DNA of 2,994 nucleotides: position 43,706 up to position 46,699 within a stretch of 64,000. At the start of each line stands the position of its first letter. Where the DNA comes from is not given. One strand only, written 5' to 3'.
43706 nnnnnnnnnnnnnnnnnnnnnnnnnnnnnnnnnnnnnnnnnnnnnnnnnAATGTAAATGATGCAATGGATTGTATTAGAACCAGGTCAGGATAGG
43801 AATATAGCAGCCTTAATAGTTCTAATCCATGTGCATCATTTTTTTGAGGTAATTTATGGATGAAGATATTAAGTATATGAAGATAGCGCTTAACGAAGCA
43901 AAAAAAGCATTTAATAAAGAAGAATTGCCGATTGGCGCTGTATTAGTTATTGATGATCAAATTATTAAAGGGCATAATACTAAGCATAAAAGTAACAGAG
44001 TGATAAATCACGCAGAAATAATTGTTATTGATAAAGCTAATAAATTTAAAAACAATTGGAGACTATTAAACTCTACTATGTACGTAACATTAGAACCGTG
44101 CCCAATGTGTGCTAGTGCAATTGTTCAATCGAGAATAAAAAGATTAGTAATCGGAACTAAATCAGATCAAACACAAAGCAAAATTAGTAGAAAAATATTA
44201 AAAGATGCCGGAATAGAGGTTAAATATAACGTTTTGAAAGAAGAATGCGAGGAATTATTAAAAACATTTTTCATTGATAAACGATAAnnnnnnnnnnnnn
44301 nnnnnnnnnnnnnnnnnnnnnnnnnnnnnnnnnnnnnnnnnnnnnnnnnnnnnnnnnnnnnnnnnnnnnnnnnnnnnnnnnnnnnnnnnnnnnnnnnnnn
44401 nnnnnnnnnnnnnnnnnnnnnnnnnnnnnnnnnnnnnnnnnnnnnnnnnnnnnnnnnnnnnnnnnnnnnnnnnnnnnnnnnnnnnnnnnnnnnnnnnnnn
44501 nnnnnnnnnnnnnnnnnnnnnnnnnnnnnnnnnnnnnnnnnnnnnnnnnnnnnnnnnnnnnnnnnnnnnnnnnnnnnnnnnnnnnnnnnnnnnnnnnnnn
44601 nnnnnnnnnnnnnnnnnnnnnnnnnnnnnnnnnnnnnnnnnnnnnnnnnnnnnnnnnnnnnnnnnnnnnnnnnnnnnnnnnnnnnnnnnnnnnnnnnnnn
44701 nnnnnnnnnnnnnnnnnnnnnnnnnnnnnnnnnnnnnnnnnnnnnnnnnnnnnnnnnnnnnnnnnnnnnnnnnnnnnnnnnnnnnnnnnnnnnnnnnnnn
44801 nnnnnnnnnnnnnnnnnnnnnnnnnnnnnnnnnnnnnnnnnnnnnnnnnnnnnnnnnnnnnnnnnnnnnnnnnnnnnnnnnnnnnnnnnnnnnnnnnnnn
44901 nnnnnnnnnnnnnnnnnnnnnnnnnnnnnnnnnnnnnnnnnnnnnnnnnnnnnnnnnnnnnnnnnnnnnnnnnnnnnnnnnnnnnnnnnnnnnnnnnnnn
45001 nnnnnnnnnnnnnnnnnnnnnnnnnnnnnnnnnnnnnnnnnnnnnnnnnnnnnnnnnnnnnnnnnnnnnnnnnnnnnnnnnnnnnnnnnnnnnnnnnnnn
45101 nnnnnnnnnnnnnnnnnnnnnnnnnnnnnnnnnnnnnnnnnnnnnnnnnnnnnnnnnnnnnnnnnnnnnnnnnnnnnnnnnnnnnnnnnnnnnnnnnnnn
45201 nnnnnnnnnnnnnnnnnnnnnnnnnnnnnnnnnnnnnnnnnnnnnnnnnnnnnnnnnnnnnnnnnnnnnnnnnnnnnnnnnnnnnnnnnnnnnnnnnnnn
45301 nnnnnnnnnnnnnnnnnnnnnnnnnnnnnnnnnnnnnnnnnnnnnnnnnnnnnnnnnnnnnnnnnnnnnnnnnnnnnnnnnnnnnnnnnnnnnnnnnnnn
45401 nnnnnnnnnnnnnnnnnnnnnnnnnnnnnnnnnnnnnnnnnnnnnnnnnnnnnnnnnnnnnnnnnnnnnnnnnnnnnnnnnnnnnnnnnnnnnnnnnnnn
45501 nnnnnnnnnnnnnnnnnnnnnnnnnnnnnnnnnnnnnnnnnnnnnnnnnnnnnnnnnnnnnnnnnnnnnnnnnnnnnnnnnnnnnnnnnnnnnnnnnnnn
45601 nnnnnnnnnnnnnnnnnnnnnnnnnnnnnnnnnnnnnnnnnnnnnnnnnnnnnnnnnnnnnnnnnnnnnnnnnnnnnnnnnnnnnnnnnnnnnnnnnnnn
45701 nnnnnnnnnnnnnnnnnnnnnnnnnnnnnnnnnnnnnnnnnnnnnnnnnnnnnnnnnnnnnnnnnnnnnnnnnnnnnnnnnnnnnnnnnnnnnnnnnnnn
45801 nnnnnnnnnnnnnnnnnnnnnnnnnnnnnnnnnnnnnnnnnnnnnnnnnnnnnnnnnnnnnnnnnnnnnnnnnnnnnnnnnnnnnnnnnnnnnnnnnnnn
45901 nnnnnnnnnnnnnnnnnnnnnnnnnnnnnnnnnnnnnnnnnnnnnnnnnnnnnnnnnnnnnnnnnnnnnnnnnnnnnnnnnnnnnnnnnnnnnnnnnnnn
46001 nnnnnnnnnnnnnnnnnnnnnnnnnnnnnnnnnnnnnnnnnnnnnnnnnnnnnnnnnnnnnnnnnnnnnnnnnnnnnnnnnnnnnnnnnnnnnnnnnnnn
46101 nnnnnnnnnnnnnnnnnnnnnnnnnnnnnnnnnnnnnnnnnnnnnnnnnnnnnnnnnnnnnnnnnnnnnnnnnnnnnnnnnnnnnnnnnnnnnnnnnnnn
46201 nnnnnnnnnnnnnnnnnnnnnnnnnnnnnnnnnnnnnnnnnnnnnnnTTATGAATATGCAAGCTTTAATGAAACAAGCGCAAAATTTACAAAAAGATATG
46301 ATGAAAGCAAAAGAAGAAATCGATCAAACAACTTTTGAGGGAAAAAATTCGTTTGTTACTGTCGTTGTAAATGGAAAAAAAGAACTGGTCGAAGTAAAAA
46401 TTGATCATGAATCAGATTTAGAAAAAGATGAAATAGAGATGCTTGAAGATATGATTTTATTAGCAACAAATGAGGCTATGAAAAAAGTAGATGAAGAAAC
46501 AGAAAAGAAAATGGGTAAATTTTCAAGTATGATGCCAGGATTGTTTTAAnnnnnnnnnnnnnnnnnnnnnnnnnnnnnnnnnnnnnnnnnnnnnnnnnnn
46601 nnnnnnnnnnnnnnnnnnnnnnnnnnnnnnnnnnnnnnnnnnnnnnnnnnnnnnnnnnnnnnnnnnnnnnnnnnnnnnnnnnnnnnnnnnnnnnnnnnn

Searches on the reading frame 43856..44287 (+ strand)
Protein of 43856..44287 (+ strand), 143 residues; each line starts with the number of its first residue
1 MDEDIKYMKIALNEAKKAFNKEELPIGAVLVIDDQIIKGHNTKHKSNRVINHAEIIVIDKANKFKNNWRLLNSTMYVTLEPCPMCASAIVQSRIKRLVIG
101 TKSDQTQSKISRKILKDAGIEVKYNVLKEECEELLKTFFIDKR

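Call 70: search_protein_families(library=pfam, proteins=[window:43856-44287:+], max_evalue=0.001)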
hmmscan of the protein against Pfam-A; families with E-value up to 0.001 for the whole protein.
window:43856-44287:+ (143 aa): 7 families
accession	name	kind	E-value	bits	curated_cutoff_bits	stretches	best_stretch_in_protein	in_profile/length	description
PF14437.12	MafB19-deam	-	7.9e-33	113.8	27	1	4-142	3-141/142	MafB19-like deaminase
PF00383.29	dCMP_cyt_deam_1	-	1e-29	102.9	25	1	2-101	2-102/102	Cytidine and deoxycytidylate deaminase zinc-binding region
PF18771.7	APOBEC3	-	5.5e-06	27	27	1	41-91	21-72/137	APOBEC3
PF18750.7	SNAD4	-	7.7e-06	26.4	27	1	43-91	23-73/130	Secreted Novel AID/APOBEC-like Deaminase 4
PF14439.12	Bd3614-deam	-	7.9e-05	23.1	38.5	1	39-92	23-77/113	Bd3614-like deaminase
PF18772.7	APOBEC2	-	8.1e-05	23.1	26.8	1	39-92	41-92/175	APOBEC2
PF18778.7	NAD1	-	0.00015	22.4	27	1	36-91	38-92/175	Novel AID APOBEC clade 1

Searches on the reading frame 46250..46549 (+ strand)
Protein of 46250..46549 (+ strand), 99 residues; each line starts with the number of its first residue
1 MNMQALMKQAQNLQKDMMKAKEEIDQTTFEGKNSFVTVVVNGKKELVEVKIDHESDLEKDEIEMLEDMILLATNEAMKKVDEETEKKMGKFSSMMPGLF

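Call 70: search_protein_families(library=pfam, proteins=[window:46250-46549:+], max_evalue=0.001)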
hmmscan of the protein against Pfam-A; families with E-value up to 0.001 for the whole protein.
window:46250-46549:+ (99 aa): 1 family
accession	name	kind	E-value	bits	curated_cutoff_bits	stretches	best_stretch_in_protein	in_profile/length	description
PF02575.21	YbaB_DNA_bd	-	7.3e-25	87.4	25.5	1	7-95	1-90/91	YbaB/EbfC DNA-binding family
